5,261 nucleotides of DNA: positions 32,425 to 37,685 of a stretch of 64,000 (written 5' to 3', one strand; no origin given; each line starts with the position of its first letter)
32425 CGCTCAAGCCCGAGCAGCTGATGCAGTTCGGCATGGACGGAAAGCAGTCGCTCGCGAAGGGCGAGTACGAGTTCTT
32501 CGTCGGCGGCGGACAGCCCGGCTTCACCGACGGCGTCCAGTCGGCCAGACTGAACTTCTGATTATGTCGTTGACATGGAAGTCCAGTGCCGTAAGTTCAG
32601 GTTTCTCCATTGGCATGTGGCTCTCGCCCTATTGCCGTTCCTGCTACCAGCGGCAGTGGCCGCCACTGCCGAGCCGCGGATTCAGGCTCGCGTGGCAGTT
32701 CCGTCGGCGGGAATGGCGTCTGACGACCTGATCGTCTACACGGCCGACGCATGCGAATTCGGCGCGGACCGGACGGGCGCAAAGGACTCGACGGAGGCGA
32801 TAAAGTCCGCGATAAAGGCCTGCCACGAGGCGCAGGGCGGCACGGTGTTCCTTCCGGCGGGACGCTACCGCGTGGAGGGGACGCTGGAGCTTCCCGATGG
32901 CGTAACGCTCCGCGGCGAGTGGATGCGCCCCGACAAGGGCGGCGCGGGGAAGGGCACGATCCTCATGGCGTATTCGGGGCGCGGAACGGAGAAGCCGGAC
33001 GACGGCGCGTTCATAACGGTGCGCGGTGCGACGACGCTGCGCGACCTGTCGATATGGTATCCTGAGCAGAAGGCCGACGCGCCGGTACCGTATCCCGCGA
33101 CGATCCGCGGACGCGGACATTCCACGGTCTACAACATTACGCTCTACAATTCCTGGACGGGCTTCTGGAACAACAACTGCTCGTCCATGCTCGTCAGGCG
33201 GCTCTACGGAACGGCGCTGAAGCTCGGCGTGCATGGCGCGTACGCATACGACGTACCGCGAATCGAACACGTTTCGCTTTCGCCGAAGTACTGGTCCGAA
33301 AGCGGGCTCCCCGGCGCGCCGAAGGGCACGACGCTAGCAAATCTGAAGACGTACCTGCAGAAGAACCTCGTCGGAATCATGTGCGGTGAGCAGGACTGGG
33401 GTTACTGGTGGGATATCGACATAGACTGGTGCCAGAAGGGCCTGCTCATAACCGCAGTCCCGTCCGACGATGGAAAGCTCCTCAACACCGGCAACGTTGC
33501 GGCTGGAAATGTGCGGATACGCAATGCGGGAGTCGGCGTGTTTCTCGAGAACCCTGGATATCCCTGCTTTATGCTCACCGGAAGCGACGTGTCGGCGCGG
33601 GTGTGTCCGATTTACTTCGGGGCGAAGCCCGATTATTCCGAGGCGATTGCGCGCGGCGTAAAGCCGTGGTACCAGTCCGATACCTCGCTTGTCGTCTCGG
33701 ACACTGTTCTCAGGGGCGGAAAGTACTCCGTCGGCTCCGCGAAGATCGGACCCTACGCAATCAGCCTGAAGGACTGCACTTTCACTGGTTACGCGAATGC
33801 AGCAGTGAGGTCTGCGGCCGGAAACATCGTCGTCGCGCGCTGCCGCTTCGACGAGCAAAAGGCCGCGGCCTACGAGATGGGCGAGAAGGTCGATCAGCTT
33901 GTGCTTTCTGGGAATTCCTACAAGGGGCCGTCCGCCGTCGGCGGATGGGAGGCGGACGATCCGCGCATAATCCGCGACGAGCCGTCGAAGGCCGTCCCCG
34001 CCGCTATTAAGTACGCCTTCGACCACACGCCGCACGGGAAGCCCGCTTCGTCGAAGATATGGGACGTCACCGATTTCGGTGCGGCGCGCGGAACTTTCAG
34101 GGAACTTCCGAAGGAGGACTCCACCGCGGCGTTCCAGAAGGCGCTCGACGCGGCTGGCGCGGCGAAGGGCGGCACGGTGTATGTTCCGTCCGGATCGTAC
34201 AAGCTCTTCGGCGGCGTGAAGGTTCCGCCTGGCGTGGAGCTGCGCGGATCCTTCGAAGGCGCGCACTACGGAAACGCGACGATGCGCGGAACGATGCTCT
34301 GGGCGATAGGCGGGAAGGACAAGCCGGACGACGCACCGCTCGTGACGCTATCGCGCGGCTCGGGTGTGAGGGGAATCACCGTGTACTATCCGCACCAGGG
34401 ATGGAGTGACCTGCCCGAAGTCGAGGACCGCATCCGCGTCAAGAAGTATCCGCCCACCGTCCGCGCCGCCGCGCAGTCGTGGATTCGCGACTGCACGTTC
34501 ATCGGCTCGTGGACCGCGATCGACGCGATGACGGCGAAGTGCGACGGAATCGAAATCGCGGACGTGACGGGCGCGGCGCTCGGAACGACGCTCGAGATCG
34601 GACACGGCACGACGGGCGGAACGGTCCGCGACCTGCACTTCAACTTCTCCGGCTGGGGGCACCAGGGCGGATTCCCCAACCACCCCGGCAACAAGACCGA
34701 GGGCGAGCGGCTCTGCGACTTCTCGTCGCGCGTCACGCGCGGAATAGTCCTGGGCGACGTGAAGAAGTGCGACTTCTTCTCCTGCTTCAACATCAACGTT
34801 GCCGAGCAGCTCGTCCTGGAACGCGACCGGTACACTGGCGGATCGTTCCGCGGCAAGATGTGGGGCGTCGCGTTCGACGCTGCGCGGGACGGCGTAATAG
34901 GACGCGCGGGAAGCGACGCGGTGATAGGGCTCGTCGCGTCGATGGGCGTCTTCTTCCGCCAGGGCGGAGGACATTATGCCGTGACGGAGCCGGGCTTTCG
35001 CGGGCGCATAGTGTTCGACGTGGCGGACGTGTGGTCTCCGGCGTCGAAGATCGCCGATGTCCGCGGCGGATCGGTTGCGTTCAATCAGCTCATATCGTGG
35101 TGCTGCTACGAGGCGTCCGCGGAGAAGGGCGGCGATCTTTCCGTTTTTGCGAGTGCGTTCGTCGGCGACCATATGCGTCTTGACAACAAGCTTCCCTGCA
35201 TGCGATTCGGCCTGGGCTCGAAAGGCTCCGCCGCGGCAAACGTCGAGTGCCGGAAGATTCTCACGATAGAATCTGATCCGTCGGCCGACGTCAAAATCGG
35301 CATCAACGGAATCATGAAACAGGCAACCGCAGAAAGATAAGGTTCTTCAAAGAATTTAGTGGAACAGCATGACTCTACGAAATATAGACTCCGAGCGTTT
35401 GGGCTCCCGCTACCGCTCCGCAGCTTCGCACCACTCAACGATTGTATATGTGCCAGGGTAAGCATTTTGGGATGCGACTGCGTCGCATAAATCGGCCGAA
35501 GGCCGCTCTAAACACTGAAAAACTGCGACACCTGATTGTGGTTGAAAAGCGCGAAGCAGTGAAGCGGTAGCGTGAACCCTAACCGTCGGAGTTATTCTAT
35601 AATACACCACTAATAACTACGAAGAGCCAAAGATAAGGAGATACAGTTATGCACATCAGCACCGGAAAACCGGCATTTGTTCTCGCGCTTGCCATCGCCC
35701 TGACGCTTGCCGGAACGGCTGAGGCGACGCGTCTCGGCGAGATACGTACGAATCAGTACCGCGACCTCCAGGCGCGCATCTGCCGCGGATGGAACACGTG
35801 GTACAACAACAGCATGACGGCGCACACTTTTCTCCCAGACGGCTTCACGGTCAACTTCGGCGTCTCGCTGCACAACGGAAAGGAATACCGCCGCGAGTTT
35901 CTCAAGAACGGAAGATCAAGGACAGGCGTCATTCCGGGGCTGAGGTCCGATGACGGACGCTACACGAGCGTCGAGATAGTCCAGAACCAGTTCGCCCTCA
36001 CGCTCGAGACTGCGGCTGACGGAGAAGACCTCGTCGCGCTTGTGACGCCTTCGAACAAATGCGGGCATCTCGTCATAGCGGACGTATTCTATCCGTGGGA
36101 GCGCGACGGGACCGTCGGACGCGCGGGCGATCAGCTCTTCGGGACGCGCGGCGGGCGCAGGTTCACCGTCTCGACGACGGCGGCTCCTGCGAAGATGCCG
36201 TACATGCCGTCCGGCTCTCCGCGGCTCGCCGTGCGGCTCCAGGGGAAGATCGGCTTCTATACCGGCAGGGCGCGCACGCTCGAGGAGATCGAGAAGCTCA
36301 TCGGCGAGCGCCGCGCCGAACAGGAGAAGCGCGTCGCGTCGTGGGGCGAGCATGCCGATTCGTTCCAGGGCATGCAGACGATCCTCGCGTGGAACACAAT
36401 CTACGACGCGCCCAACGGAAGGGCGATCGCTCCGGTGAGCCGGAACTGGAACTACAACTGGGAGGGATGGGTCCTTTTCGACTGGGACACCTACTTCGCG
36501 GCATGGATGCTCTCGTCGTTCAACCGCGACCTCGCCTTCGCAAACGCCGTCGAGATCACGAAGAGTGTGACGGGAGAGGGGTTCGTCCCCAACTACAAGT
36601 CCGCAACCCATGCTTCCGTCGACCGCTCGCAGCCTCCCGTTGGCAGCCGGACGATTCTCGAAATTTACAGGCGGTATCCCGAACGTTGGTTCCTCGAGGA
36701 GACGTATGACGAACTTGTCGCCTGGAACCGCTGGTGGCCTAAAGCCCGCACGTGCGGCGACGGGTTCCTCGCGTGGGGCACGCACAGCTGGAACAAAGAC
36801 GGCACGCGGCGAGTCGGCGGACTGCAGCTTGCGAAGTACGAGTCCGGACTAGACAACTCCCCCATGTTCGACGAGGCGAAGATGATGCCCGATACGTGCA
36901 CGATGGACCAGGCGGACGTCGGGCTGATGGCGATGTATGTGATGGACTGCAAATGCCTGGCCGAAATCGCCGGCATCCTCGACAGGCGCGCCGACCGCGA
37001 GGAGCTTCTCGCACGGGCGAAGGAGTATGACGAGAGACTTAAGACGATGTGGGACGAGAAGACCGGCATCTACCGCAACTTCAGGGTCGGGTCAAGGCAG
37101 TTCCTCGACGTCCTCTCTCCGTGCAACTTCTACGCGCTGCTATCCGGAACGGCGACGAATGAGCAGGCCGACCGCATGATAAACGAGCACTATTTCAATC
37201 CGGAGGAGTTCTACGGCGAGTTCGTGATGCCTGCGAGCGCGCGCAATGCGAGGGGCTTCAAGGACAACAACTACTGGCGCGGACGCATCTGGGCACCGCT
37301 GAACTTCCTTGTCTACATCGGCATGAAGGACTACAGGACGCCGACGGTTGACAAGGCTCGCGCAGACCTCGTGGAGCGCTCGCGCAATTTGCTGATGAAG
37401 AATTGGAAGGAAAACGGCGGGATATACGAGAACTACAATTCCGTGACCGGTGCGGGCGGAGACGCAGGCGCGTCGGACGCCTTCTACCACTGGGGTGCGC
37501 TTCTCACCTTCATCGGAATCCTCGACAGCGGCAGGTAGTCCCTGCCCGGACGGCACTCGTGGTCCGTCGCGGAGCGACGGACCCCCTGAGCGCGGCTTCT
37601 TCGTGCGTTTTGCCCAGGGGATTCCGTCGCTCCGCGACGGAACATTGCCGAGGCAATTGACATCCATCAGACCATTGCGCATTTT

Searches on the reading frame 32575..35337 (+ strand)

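Call 48: search_protein_families(library=pfam, proteins=[window:32575-35337:+], max_evalue=0.00001)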
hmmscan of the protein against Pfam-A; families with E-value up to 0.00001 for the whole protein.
window:32575-35337:+ (921 aa): 1 family
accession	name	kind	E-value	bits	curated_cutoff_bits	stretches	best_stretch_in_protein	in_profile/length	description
PF12708.12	Pect-lyase_RHGA_epim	-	8.1e-22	78.5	27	1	61-119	6-65/213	Rhamnogalacturonase A/epimerase, pectate lyase-like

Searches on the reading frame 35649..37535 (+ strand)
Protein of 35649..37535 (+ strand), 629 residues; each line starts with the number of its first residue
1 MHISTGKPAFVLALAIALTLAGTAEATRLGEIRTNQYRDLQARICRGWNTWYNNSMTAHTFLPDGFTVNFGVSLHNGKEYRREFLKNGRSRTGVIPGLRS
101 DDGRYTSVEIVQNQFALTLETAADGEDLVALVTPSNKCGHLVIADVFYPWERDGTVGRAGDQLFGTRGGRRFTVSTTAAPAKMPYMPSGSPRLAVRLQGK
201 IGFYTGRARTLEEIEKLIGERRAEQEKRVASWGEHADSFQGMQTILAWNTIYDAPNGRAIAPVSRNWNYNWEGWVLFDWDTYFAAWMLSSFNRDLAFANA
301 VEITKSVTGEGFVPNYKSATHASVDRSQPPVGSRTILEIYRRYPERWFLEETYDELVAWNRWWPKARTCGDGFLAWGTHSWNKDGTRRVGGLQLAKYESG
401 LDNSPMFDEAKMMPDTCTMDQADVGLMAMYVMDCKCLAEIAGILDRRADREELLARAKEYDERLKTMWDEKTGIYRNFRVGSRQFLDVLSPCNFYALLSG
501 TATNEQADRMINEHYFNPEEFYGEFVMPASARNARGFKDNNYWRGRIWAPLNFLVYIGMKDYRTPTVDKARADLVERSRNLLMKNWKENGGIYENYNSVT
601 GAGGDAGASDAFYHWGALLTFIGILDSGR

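Call 48: search_protein_families(library=pfam, proteins=[window:35649-37535:+], max_evalue=0.00001)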
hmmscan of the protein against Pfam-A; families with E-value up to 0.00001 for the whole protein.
window:35649-37535:+ (629 aa): 3 families
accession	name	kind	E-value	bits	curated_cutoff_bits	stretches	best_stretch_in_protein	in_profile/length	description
PF22422.2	MGH1-like_GH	-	5.8e-41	141.7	27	1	277-612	5-353/356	Mannosylglycerate hydrolase MGH1-like glycoside hydrolase domain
PF01204.24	Trehalase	-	1.3e-15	57.7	21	1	417-603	300-483/512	Trehalase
PF03200.22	Glyco_hydro_63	-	2.5e-13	50.1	22.4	1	538-622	402-489/492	Glycosyl hydrolase family 63 C-terminal domain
